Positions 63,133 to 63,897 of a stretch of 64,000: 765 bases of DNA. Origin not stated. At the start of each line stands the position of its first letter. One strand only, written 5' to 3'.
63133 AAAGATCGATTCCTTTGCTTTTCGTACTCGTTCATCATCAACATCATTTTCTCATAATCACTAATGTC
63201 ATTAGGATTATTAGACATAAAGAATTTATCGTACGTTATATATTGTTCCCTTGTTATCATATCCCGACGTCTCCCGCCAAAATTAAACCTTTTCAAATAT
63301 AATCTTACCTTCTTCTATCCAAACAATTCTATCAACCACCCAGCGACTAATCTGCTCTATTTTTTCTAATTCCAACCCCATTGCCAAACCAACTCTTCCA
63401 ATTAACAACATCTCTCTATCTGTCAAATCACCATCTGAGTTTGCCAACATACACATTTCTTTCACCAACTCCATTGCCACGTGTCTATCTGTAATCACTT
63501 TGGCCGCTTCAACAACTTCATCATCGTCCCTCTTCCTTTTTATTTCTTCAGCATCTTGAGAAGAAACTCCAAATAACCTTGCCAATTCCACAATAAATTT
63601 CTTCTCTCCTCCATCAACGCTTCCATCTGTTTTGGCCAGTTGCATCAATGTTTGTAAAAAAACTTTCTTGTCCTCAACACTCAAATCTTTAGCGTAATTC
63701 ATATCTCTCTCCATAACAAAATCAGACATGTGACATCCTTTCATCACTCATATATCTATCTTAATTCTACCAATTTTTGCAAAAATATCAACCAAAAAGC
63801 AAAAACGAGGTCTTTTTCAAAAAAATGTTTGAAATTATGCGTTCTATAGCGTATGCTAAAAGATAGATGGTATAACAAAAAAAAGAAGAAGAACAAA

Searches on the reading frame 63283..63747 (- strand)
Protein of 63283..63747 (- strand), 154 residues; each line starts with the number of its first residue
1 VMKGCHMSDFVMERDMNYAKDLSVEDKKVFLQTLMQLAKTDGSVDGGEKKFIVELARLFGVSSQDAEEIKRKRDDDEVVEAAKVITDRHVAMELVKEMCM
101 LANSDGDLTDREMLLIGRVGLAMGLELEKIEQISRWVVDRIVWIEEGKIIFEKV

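Call 29: search_protein_families(library=pfam, proteins=[window:63283-63747:-], max_evalue=0.00001)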
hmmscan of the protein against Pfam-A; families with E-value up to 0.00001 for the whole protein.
window:63283-63747:- (154 aa): 2 families
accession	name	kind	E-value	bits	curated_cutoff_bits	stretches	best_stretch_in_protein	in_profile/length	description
PF05099.18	TerB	-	4.4e-13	50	24.4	1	20-70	67-117/118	Tellurite resistance protein TerB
PF04391.17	DUF533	-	2.8e-07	30.7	29.6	0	24-67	67-110/178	Protein of unknown function (DUF533)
